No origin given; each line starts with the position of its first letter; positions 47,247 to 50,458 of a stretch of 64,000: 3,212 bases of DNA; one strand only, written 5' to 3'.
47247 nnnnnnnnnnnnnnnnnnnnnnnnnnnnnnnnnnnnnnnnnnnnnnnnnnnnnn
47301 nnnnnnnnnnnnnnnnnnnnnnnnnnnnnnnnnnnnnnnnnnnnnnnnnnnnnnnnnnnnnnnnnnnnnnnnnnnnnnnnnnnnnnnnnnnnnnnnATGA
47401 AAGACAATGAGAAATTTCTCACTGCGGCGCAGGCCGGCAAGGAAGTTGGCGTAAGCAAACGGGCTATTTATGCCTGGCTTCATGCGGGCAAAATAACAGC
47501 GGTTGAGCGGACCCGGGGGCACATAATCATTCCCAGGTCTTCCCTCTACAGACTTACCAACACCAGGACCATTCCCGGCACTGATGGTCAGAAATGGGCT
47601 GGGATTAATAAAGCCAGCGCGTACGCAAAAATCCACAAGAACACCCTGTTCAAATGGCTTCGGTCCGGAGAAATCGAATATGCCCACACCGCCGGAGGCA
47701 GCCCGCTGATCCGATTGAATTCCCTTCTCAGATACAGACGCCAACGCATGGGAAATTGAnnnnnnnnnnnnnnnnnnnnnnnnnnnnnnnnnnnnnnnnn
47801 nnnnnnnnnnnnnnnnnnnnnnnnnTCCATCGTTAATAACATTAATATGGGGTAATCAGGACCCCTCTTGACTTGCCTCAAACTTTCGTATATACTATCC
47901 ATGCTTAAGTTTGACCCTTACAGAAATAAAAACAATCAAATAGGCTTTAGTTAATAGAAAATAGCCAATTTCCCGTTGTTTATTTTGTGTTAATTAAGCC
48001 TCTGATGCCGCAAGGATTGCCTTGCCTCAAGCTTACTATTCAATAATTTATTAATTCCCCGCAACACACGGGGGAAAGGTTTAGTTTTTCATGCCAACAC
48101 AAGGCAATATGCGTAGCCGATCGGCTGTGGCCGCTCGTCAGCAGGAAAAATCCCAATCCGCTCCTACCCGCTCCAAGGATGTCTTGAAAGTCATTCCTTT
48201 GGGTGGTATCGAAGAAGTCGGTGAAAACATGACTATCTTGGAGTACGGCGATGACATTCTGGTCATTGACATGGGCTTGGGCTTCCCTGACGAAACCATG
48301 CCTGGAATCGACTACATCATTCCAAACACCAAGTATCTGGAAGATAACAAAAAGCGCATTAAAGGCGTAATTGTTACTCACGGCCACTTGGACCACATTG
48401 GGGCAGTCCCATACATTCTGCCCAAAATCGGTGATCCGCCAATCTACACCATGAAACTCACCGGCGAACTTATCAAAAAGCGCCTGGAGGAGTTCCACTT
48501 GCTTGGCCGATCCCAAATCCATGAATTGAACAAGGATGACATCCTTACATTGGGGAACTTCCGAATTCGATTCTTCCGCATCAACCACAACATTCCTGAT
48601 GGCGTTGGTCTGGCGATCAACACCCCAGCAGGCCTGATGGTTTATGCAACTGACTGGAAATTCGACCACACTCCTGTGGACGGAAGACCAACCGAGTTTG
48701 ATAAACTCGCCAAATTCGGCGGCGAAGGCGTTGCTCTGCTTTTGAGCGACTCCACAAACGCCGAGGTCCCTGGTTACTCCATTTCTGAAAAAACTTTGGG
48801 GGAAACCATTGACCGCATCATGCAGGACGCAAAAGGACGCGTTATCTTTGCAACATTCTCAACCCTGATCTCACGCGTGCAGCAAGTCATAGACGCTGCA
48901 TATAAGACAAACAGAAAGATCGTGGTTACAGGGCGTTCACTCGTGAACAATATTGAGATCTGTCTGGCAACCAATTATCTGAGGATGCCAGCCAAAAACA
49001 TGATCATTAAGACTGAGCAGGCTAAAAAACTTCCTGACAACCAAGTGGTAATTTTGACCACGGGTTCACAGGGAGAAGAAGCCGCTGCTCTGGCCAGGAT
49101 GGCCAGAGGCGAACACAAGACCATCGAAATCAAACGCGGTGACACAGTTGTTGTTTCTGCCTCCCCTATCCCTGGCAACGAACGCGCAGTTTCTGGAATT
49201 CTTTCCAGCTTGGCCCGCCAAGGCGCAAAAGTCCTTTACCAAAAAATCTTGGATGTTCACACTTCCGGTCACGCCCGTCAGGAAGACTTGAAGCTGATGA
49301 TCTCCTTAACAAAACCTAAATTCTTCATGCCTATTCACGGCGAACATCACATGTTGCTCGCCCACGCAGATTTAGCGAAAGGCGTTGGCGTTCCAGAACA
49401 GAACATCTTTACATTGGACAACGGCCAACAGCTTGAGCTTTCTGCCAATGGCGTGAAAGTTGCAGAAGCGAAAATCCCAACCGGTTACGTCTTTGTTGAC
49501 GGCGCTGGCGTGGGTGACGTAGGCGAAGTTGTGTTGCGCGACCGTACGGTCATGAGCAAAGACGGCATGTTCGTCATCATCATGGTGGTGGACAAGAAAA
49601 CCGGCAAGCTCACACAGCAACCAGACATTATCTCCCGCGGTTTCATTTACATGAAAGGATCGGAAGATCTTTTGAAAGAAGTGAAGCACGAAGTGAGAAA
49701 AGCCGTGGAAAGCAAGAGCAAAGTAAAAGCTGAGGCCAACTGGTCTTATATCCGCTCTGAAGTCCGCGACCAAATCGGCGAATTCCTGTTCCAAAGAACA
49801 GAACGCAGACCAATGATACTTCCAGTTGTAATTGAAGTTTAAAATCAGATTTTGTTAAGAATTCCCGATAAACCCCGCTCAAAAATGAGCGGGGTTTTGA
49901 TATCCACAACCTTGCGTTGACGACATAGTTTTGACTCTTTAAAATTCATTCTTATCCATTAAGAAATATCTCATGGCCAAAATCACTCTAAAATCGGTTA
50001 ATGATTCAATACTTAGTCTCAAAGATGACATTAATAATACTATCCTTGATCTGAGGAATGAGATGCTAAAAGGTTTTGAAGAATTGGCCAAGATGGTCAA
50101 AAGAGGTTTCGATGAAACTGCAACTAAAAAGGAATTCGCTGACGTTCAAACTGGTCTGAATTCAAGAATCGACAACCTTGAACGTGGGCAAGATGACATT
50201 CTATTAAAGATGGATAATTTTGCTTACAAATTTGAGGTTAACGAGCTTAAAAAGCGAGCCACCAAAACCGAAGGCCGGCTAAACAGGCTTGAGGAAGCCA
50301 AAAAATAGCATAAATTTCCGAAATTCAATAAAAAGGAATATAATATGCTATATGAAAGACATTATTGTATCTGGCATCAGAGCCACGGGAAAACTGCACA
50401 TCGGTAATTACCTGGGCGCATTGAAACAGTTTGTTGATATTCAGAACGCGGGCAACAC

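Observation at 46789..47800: tRNA-Leu flanked by a tandem-HTH excisionase-like gene and a roughly 440-bp degenerate region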

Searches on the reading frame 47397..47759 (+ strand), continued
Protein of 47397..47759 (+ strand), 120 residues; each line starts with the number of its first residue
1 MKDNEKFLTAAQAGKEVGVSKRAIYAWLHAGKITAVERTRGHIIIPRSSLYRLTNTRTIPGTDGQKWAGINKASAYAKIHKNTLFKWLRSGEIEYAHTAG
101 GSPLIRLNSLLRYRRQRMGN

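Call 60: find_encoding_contigs(protein=P0011, flank=6000, max_places=2)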
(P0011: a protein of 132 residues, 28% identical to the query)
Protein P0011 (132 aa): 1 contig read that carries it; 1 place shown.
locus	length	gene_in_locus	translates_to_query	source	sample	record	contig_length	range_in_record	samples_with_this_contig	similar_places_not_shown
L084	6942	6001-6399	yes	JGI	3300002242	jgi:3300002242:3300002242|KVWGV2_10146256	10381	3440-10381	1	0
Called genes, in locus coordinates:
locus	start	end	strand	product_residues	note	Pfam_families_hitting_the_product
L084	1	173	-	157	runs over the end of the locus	-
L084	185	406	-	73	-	-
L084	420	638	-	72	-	-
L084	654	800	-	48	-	-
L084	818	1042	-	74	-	PF21344:Zn_ribbon_LysW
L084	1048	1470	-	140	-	-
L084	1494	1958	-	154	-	-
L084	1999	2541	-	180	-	-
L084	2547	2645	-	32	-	-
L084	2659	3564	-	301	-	-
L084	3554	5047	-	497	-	-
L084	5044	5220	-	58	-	PF13384:HTH_23 (weak), PF12728:HTH_17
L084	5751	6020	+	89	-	-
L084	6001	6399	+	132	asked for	PF04218:CENP-B_N (faint), PF06056:Terminase_5 (faint), PF12728:HTH_17, PF00376:MerR (faint), PF07037:YfeC-like (faint), PF13411:MerR_1 (faint), PF19934:DUF6397 (faint), PF12728:HTH_17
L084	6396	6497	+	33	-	-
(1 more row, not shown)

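Call 66: find_related_loci(query=window:47397-47756:+, collection=viral_contigs, flank=5000)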
Query window:47397-47756:+ (120 aa) in viral_contigs; peptide patterns used: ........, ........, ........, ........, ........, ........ (x = any residue, [..] = any of these).
1 stretches matched a pattern, but none encodes a relative of the query by tblastn (E <= 1e-3).

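Call 87: search_solved_structures(query=window:47397-47756:+, max_evalue=1, show_alignments=2)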
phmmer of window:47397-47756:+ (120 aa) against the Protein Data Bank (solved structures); distinct sequences matched with E-value up to 1: 6.
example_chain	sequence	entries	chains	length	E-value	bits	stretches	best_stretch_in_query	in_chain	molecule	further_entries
6ama_A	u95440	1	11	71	0.29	14.5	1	3-43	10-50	Putative DNA-binding protein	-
2hin_A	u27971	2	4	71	0.36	14.2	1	11-39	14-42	Repressor protein | Gp39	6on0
2a63_A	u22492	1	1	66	0.69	13.3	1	10-33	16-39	Regulatory protein cro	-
9hsg_A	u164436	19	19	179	0.84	13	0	20-41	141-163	choline-phosphate cytidylyltransferase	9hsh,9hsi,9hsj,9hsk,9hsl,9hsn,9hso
9hsm_A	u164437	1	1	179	0.85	13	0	20-41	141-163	choline-phosphate cytidylyltransferase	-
4zcp_A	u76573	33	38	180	0.85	13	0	20-41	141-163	Cholinephosphate cytidylyltransferase | Choline-phosphate cytidylyltransferase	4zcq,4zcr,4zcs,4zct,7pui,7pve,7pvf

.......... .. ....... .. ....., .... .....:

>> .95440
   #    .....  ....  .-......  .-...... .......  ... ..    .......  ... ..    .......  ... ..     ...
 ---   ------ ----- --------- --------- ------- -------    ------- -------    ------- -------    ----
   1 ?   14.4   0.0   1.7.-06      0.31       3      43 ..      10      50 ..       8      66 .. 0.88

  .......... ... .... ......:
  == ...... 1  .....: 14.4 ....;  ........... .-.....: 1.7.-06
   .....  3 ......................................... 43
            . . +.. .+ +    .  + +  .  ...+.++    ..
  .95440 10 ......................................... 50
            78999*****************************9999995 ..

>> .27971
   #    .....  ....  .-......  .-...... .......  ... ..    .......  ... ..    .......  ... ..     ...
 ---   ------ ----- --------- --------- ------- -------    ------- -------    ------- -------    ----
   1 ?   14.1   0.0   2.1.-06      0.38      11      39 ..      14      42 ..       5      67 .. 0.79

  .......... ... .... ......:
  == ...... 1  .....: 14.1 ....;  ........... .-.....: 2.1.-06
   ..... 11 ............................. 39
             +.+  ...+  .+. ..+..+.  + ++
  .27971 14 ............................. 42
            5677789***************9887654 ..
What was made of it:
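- On TraN-like two-wHTH monomeric repressors (pIP501): phmmer against PDB sequences gives no TraN hit at E <= 1 (call 87).
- Closest known: TraN of plasmid pIP501. Different: There is no detectable sequence similarity (call 87).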

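Call 93: search_protein_families(library=padloc, proteins=[window:47397-47759:+], max_evalue=0.1)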
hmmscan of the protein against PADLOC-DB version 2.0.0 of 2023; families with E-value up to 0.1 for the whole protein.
window:47397-47759:+ (120 aa): 3 families
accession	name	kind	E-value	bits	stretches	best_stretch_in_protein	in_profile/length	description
PDLC04133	mad1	-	1.2e-12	45.9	1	4-57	2-54/60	mads_1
PDLC03348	MTase_II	-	0.037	10.5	1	2-49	5-52/727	Type II methyltransferase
PDLC03297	MTase_II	-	0.047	11.1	1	5-89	154-235/332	Type II methyltransferase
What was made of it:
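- On MADS defence system protein MAD1: The PADLOC mad1 model matches only the N-terminal domain (call 93).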

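Call 97: search_dna_similar(query=window:47397-47756:+, collection=plasmids, mode=protein, max_evalue=0.001, max_rows=10)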
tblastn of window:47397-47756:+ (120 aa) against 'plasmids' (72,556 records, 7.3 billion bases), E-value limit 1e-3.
No match.
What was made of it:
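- On TraN-like two-wHTH monomeric repressors (pIP501): There is no plasmid match (call 97).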

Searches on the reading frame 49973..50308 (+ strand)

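Call 4: search_protein_families(library=pfam, proteins=[window:49973-50308:+], max_evalue=1)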
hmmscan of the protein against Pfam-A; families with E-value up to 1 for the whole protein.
window:49973-50308:+ (111 aa): 1 family
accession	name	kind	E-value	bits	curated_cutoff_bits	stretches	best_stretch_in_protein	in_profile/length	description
PF01959.21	DHQS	-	0.1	11.9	22.2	1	3-105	70-169/344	3-dehydroquinate synthase II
